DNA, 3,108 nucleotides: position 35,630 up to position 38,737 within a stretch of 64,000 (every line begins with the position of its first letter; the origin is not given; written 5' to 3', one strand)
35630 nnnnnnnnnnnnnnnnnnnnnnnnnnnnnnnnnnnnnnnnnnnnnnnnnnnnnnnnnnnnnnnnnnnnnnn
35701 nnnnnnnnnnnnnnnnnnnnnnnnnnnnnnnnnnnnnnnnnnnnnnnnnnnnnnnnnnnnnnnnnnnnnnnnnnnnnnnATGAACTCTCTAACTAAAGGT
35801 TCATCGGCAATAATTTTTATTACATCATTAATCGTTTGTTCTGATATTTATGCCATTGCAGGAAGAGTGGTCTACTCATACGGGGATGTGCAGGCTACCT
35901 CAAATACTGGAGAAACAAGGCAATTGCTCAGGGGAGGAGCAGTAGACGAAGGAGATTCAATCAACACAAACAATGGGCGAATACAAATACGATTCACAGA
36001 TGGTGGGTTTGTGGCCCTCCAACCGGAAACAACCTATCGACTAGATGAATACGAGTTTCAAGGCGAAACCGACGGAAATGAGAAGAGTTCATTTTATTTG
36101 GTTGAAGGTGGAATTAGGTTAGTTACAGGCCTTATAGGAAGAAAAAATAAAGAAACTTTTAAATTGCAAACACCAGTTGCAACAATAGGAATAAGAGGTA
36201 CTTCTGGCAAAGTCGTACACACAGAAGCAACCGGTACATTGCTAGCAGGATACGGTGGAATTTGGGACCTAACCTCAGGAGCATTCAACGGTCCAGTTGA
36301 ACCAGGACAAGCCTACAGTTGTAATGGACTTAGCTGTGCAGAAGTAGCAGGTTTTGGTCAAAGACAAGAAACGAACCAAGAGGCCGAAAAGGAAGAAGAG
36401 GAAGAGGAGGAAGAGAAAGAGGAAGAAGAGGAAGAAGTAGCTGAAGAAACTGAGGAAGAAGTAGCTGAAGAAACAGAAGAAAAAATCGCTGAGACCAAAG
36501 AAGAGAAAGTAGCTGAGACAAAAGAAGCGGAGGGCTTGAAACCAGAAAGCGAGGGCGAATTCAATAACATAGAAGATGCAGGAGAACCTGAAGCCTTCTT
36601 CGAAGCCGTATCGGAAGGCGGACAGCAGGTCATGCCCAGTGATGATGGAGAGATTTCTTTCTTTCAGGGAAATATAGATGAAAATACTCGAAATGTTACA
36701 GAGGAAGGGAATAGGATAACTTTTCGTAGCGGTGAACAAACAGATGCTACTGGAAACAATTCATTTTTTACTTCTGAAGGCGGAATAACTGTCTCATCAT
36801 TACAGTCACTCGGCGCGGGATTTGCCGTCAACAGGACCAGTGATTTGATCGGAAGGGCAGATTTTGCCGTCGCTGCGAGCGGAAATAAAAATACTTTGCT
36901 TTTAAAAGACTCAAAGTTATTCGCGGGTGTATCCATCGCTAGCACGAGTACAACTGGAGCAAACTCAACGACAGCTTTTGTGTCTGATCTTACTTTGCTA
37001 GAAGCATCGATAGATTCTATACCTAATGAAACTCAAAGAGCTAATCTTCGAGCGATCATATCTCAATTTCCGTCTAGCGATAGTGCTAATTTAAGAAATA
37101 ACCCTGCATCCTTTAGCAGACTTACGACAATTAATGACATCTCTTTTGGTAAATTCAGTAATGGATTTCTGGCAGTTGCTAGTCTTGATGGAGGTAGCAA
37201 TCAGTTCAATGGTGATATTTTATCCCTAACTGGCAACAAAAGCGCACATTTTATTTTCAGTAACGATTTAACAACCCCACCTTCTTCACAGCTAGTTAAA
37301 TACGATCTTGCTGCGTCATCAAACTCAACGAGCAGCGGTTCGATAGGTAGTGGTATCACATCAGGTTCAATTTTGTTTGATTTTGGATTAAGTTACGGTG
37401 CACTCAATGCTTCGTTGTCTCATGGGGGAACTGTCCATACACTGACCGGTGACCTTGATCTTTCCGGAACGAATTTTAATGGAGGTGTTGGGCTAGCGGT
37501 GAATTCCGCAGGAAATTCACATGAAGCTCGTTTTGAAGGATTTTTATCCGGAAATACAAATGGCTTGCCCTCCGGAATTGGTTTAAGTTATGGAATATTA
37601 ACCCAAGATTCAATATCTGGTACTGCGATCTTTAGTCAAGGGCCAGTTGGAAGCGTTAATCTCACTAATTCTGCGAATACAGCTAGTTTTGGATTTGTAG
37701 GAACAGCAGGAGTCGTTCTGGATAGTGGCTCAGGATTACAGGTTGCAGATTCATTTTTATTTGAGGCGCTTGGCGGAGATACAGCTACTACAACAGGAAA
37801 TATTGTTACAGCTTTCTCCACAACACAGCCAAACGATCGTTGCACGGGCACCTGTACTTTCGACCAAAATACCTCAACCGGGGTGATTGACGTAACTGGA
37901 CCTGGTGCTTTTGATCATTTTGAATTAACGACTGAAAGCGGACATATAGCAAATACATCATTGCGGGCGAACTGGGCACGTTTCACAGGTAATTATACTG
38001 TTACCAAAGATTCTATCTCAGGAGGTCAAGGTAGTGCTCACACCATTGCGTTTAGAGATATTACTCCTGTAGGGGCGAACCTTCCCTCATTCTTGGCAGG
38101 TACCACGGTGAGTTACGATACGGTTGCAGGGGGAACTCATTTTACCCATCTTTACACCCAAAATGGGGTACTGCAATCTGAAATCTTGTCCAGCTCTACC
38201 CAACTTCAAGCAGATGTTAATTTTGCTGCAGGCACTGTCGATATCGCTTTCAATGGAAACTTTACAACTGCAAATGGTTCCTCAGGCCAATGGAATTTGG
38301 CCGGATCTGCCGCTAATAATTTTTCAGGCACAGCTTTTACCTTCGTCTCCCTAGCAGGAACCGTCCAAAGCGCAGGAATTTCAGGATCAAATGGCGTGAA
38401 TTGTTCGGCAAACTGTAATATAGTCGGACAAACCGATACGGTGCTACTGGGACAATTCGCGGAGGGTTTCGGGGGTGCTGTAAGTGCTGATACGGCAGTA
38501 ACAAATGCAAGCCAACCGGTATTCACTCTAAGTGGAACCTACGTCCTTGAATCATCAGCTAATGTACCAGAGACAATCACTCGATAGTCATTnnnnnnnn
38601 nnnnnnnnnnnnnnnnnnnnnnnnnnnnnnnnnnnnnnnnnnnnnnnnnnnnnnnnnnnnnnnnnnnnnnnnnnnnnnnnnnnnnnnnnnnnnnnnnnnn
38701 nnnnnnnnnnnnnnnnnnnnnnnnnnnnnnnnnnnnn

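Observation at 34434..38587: Slam-like (type XI secretion) outer-membrane protein coupled to an atypical FecR-domain cargo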

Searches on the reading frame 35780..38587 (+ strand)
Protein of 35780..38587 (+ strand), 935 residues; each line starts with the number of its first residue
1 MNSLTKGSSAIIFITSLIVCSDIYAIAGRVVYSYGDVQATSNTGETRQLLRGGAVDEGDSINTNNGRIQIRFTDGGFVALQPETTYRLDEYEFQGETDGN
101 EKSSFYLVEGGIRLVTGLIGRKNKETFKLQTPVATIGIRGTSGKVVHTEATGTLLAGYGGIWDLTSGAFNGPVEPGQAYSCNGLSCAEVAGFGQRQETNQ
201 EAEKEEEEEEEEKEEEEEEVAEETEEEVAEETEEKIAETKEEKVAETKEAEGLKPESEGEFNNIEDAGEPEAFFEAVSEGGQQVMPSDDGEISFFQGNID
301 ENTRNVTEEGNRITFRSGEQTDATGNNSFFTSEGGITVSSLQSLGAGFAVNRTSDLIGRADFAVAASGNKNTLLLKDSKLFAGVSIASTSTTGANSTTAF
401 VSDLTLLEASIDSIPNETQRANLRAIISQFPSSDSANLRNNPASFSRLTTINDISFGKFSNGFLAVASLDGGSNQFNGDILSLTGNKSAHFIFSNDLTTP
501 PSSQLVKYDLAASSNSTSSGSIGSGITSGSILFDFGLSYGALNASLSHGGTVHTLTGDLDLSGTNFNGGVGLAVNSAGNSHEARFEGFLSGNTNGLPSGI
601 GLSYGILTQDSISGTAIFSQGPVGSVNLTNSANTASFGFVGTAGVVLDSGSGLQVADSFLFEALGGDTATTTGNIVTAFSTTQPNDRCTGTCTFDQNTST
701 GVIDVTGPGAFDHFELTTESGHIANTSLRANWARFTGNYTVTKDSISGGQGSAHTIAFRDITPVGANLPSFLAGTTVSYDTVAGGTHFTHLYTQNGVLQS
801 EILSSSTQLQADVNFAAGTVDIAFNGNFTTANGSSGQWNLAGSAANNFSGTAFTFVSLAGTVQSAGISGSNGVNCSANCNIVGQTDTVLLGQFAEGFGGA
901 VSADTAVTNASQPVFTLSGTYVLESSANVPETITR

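Call 3: search_protein_families(library=pfam, proteins=[window:35780-38587:+], max_evalue=1)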
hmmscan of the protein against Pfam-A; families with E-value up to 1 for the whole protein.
window:35780-38587:+ (935 aa): 2 families
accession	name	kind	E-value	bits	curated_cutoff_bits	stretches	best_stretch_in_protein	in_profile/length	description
PF04773.18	FecR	-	4e-10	40.5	24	1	60-149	2-84/97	FecR protein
PF11711.13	Tim54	-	0.19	11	34.7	1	200-245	202-247/376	Inner membrane protein import complex subunit Tim54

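Call 4: search_protein_families(library=ncbifam, proteins=[window:35780-38587:+], max_evalue=1)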
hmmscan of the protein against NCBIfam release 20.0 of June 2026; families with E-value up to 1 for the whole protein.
window:35780-38587:+ (935 aa): 4 families
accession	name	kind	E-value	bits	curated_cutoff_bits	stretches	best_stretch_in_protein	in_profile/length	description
NF041523.1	post_COAP_1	domain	0.03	14.8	40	1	626-729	8-107/115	post-COAP-1 domain-containing protein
NF046048.1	NlpC_P60_DIP1281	equivalog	0.4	9.4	517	1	197-327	277-405/587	DIP1281 family NlpC/P60 protein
NF005721.0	PRK07539.1-1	equivalog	0.59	9.4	308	1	148-246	194-287/292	NADH-quinone oxidoreductase subunit NuoE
NF038340.1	SAR2788_fam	subfamily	0.96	9.2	50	0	200-264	21-87/177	SAR2788 family putative toxin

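Call 5: find_homologous_proteins(query=window:35780-38587:+)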
Query window:35780-38587:+ (935 aa): 218 proteins with E <= 0.001 among 8000 candidates; the best 120 are listed.
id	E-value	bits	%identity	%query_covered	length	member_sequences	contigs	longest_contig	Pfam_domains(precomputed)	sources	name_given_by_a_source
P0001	0.0e+0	1985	98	100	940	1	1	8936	PF04773.19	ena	-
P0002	0.0e+0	1791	88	100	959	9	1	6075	PF04773.19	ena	-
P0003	0.0e+0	1790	90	100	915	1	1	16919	PF04773.19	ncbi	-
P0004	0.0e+0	1662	81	100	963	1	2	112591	PF04773.19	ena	-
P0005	0.0e+0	1577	89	87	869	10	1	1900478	PF04773.19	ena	-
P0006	0.0e+0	1521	96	79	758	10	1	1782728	-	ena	-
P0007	0.0e+0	1255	61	100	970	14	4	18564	PF04773.19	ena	-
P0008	5.8e-182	625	40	99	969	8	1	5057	PF04773.19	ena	-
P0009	4.3e-179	616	40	98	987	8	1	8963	PF04773.19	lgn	-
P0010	1.2e-110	389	53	21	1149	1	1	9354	PF04773.19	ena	-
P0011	2.0e-110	389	50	24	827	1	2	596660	PF04773.19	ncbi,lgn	ncbi:MAG: FecR domain-containing protein [Gammaproteobacteria bacterium]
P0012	7.5e-104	367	39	29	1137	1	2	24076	PF04773.19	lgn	-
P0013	6.9e-102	360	49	24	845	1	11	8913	PF04773.19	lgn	-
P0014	9.4e-102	360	55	20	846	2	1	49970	PF04773.19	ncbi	-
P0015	1.5e-101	359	54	20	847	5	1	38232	PF04773.19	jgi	-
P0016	2.8e-99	352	54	22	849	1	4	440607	PF04773.19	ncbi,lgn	-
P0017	4.6e-93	331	54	19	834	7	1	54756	PF04773.19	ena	-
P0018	1.5e-92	330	48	23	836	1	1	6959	PF04773.19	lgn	-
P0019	1.3e-89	320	53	18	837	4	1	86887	PF04773.19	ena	-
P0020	3.0e-89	319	49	24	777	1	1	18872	PF04773.19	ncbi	ncbi:MAG: FecR family protein, partial [Gammaproteobacteria bacterium]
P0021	6.1e-85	304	53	21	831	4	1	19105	PF04773.19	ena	-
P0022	1.8e-84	303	52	23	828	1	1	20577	PF04773.19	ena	-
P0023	5.3e-65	238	47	23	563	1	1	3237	PF04773.19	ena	-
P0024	7.9e-63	231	48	24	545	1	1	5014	PF04773.19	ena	-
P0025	6.3e-50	188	34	24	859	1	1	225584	PF04773.19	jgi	jgi:hypothetical protein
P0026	1.4e-46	177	39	16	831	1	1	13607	PF04773.19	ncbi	-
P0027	8.6e-36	142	54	13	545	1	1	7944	PF04773.19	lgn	-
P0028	8.9e-36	142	40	15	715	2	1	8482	PF04773.19,PF13505.13,PF01389.24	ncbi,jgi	ncbi:MAG: hypothetical protein ACI8XC_003075 [Gammaproteobacteria bacterium]|jgi:hypothetical protei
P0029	1.1e-35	141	40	16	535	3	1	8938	PF04773.19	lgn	-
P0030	9.3e-35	138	49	12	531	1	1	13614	PF04773.19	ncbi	-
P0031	3.4e-34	136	48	14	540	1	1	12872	PF04773.19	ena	-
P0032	3.4e-32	130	50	14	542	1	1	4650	PF04773.19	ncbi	-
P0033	2.9e-31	127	32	24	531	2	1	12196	PF04773.19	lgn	-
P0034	4.2e-31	126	50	15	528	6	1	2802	PF04773.19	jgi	jgi:hypothetical protein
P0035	6.4e-31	126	49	14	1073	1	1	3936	PF04773.19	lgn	-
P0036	7.2e-31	125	38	22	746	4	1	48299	PF04773.19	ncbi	-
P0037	7.9e-31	125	38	21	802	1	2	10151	PF04773.19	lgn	-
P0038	8.4e-31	125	38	23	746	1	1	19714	PF04773.19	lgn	-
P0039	9.9e-31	125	38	22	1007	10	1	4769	PF04773.19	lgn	-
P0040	1.0e-30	125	49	13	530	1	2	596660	PF04773.19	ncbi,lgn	ncbi:MAG: FecR domain-containing protein [Gammaproteobacteria bacterium]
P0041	1.1e-30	125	37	22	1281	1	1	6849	PF04773.19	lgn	-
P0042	1.4e-30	124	36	25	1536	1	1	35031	PF04773.19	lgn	-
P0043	2.4e-30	124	37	23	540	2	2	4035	PF04773.19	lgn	-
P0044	5.9e-30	122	39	22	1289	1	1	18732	PF04773.19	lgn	-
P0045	6.2e-30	122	50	12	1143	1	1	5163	PF04773.19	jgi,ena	-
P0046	8.6e-30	122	37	22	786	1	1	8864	PF04773.19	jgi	-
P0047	1.1e-29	121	53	12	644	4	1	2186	PF04773.19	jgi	jgi:hypothetical protein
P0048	1.8e-29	121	34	25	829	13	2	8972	PF04773.19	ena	-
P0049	2.2e-29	120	50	12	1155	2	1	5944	PF04773.19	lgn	-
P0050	4.2e-29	120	26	12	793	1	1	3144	PF04773.19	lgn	-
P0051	4.7e-29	119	52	12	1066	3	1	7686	PF04773.19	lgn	-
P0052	7.8e-29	119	38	21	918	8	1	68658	PF04773.19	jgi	jgi:hypothetical protein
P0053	8.1e-29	119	52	12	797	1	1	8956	PF04773.19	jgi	jgi:hypothetical protein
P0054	9.2e-29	118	41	16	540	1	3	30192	PF04773.19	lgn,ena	-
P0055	2.0e-28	117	39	22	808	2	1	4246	PF04773.19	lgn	-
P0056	2.1e-28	117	50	14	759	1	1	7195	PF04773.19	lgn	-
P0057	2.2e-28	117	37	21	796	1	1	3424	PF04773.19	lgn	-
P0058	2.7e-28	117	42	14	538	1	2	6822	PF04773.19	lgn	-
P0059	3.5e-28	117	49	12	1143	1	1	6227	PF04773.19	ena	-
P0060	4.0e-28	116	49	12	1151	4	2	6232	PF04773.19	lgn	-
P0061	4.1e-28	116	50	13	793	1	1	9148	PF04773.19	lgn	-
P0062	5.3e-28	116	46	16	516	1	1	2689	PF04773.19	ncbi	-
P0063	5.9e-28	116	34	23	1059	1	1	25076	PF04773.19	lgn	-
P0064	6.2e-28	116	29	29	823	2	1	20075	PF04773.19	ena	-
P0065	9.4e-28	115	49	12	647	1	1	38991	PF04773.19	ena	-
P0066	9.6e-28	115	36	21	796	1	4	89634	PF04773.19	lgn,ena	-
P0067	9.6e-28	115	36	21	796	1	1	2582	PF04773.19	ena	-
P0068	9.6e-28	115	36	21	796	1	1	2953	PF04773.19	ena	-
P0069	9.6e-28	115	36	21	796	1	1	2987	PF04773.19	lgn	-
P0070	1.1e-27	115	35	24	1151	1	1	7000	PF04773.19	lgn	-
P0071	1.2e-27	115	32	25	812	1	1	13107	PF04773.19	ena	-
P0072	1.2e-27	115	53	12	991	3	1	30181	PF04773.19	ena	-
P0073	1.4e-27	115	50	12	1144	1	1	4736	PF04773.19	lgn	-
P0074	1.4e-27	115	28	53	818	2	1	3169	PF04773.19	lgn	-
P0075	1.5e-27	114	50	13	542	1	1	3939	PF04773.19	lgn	-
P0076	1.8e-27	114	49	12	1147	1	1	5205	PF04773.19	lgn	-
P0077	2.5e-27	114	30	33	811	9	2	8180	PF04773.19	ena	-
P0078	3.0e-27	113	38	21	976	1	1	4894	PF04773.19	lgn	-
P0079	3.1e-27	113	32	34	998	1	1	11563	PF04773.19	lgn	-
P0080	3.2e-27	113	46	14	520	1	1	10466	PF04773.19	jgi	jgi:FecR protein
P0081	3.3e-27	113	51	12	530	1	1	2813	PF04773.19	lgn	-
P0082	4.2e-27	113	38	15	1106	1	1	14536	PF04773.19,PF13505.13,PF01389.24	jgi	jgi:hypothetical protein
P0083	4.4e-27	113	33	24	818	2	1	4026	PF04773.19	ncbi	-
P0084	6.6e-27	112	39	22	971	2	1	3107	PF04773.19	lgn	-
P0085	7.6e-27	112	31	33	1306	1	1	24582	PF04773.19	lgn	-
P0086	7.6e-27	112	36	26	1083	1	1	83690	PF04773.19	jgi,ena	-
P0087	8.6e-27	112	50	12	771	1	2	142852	PF04773.19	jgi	-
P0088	8.7e-27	112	36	25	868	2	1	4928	PF04773.19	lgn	-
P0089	1.1e-26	112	30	33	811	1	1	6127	PF04773.19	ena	-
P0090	1.1e-26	112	51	12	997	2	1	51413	PF04773.19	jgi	jgi:hypothetical protein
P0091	1.4e-26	111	49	12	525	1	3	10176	PF04773.19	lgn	-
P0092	1.4e-26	111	44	13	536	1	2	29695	PF04773.19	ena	-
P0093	1.8e-26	111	50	12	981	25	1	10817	PF04773.19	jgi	-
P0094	2.5e-26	110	35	25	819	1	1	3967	PF04773.19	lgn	-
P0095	3.3e-26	110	50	12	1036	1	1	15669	PF04773.19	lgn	-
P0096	4.3e-26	110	50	12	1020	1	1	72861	PF04773.19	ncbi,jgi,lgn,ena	jgi:hypothetical protein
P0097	4.5e-26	110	52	12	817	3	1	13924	PF04773.19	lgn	-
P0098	4.6e-26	110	48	12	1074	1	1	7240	PF04773.19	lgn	-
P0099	5.8e-26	109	45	14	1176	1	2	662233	PF04773.19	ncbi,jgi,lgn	-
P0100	7.1e-26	109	43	12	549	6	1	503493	PF04773.19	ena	-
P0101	1.0e-25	108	36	23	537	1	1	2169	PF04773.19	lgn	-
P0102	1.1e-25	108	33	24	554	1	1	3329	PF04773.19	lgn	-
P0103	1.3e-25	108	47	14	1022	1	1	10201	PF04773.19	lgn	-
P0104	1.4e-25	108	50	13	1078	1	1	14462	PF04773.19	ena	-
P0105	1.6e-25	108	45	15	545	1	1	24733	PF04773.19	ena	-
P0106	1.7e-25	108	45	15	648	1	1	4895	PF04773.19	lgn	-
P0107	1.8e-25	108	32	25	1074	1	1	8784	PF04773.19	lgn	-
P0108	2.2e-25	107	47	14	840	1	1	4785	PF04773.19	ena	-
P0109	2.4e-25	107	46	15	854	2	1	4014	PF04773.19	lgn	-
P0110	3.2e-25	107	47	12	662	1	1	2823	PF04773.19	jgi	jgi:hypothetical protein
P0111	4.0e-25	106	30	29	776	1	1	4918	PF04773.19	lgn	-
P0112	8.6e-25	105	44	13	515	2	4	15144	PF04773.19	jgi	jgi:hypothetical protein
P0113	8.8e-25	105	45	13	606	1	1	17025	PF04773.19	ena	-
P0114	1.1e-24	105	31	33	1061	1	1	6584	PF04773.19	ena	-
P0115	1.6e-24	104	40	16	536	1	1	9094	PF04773.19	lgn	-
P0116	4.0e-24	103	37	19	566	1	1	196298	PF04773.19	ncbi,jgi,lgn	jgi:hypothetical protein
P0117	4.6e-24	103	40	16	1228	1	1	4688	PF04773.19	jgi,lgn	jgi:hypothetical protein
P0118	9.6e-24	102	47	12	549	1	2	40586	PF04773.19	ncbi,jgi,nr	ncbi:MAG: FecR family protein [Chromatiales bacterium]|jgi:hypothetical protein|nr:FecR family prote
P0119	4.2e-23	100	42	13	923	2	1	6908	PF04773.19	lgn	-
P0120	4.5e-23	100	35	13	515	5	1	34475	PF04773.19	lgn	-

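Call 10: find_encoding_contigs(protein=P0016, flank=8000, max_places=2)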
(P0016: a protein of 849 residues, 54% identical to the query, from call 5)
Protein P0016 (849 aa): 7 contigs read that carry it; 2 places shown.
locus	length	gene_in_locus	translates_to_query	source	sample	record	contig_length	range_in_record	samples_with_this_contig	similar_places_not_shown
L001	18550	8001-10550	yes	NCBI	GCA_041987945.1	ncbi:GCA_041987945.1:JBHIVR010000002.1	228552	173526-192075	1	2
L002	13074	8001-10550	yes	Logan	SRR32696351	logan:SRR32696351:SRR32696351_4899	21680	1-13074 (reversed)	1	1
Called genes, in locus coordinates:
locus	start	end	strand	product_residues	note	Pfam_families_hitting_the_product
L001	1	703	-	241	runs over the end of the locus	-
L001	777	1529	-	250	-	-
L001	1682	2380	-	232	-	PF00881:Nitroreductase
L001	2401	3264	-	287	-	PF00106:adh_short, PF08659:KR, PF13561:adh_short_C2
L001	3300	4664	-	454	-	PF01408:GFO_IDH_MocA, PF03447:NAD_binding_3 (weak), PF21135:DRL_cat, PF08666:SAF (weak)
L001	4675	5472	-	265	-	PF05721:PhyH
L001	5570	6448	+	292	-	PF02558:ApbA (weak), PF03446:NAD_binding_2, PF03807:F420_oxidored (weak), PF14833:NAD_binding_11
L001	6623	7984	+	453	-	PF13432:TPR_16 (weak), PF14559:TPR_19, PF10082:BBP2_2 (faint)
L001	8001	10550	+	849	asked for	PF04773:FecR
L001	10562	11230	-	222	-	PF00293:NUDIX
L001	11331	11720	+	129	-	PF07858:LEH, PF12680:SnoaL_2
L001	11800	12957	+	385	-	PF02771:Acyl-CoA_dh_N, PF02770:Acyl-CoA_dh_M, PF00441:Acyl-CoA_dh_1, PF08028:Acyl-CoA_dh_2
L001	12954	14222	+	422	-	PF02771:Acyl-CoA_dh_N, PF02770:Acyl-CoA_dh_M, PF00441:Acyl-CoA_dh_1, PF08028:Acyl-CoA_dh_2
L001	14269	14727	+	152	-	PF11578:DUF3237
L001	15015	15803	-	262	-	-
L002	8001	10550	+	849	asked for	PF04773:FecR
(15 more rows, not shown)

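Call 27: find_related_loci(query=A3, collection=genome_contigs, flank=7000)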
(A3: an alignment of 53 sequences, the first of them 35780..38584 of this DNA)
Query A3 (935 aa) in genome_contigs; peptide patterns used: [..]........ (x = any residue, [..] = any of these).
600 stretches matched a pattern (row limit reached: there are more); 538 encode a relative of the query (tblastn E <= 1e-3); the best 80 are kept; 80 distinct loci.
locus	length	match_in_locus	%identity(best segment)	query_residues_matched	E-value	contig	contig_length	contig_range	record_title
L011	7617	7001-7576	64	12-201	4e-67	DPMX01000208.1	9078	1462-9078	MAG TPA_asm: Gammaproteobacteria bacterium isolate UBA11873 contig_235682, whole genome shotgun sequence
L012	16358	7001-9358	50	1-889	1e-65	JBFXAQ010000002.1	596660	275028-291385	MAG: Gammaproteobacteria bacterium isolate CA_2019_TPBS_26 NODE_75_length_596660_cov_44.928678_TPBS, whole genome shotgu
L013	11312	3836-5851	48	29-849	9e-54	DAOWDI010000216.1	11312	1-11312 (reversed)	MAG TPA_asm: Gammaproteobacteria bacterium isolate CSMAG_1909 CSMAG_1909_k141_888179_length_11312_cov_9.0000, whole geno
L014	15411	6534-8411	47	27-758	8e-50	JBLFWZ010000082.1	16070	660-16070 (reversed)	MAG: Gammaproteobacteria bacterium isolate 3300053785_116 Ga0535658_0009108, whole genome shotgun sequence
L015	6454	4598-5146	39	29-219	7e-36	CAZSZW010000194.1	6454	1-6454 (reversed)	MAG TPA_asm: uncultured Gammaproteobacteria bacterium isolate binchicken_co286_3 genome assembly, contig: NODE_12880_len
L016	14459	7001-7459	48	1-153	3e-35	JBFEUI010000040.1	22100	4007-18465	MAG: Thiohalomonadaceae bacterium isolate Mix_mud07.2021.05.54 k141_453771_length_22100_cov_10.2052, whole genome shotgu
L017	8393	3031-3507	39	25-209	1e-34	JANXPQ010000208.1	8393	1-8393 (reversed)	MAG: Betaproteobacteria bacterium isolate GL140_3_concoct_254_sub GL140_3_k141_1279918, whole genome shotgun sequence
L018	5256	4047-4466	45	11-150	4e-34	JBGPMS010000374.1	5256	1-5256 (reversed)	MAG: Gammaproteobacteria bacterium isolate OBJ_0618_7090110_232 k141_1854411_length_5256_cov_33.9935, whole genome shotg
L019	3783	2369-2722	53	24-141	4e-34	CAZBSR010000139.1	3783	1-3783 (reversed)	MAG TPA_asm: uncultured Methylophilaceae bacterium isolate SRP193066_co1_168 genome assembly, contig: NODE_23514_length_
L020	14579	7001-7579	36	25-224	5e-34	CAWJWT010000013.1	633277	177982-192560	MAG: uncultured beta proteobacterium isolate MFD01275.bin.2.24 genome assembly, contig: contig_5940, whole genome shotgu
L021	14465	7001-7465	44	24-191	1e-33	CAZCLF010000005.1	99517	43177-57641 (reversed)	MAG TPA_asm: uncultured Rhodocyclaceae bacterium isolate SRP150892_co2_241 genome assembly, contig: NODE_178_length_9951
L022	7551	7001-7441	40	25-189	2e-33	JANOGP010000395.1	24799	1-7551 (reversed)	MAG: Betaproteobacteria bacterium isolate SOY_64_metabat_149_sub SOY_64_k141_612330, whole genome shotgun sequence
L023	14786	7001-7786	34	10-260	9e-35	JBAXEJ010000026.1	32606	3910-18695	MAG: Gallionellaceae bacterium isolate ELA242 MAG242_26, whole genome shotgun sequence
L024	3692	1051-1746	32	15-255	6e-33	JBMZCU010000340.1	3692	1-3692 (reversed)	MAG: Pseudomonadales bacterium isolate ME_XS_2203_1_bin_62 ME_XS_2203_1_bin_62_348, whole genome shotgun sequence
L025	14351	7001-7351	53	25-141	2e-32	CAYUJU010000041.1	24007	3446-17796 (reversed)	MAG TPA_asm: uncultured Methylobacillus sp. isolate SRP278314_co2_286 genome assembly, contig: NODE_2841_length_24007_co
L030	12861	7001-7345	52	27-141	3e-32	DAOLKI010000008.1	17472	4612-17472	MAG TPA_asm: Rhodocyclaceae bacterium isolate AMR_MDS_0332 NODE_1536_length_17472_cov_8.645691, whole genome shotgun seq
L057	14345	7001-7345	51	27-141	4e-30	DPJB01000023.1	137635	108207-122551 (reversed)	MAG TPA_asm: Moraxellaceae bacterium isolate UBA8513 contig_22942, whole genome shotgun sequence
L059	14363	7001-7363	48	27-147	2e-30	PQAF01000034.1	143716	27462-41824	MAG: Rhodocyclales bacterium isolate FeB_8 contig_1050, whole genome shotgun sequence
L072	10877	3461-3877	42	4-141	2e-29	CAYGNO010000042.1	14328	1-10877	MAG TPA_asm: uncultured Sulfuricella sp. isolate ERP113451_co7_46 genome assembly, contig: NODE_3186_length_14328_cov_21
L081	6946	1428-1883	39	27-191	1e-28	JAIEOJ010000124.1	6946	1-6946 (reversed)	MAG: Rhodocyclaceae bacterium isolate co.spades.DASTOOL.1kb_100 c_000000416496, whole genome shotgun sequence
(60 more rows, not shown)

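Call 39: search_protein_families(library=pfam, alignment_id=A3, max_evalue=0.05)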
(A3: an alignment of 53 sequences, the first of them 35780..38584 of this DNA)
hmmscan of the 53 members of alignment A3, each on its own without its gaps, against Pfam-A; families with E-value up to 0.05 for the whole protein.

A. member 1, window:35780-38584:+ (935 aa): 1 family
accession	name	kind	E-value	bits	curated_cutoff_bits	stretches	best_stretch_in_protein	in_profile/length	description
PF04773.18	FecR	-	4e-10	40.5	24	1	60-149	2-84/97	FecR protein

B. families by the number of members that match (of 53 scanned): 7 families
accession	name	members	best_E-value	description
PF04773.18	FecR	53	1.7e-13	FecR protein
PF23044.1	SH3-C_UBE2O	2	0.0047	UBE2O, ubiquitin binding SH3-C domain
PF05899.18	Cupin_3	2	0.013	EutQ-like cupin domain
PF01298.24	TbpB_B_D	2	0.021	C-lobe and N-lobe beta barrels of Tf-binding protein B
PF25488.1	RNaseT2L_C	1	0.031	RNase T2-like C-terminal domain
PF16430.10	DUF5027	1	0.042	Domain of unknown function (DUF5027)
PF17899.6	Peptidase_M61_N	1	0.045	Peptidase M61 N-terminal domain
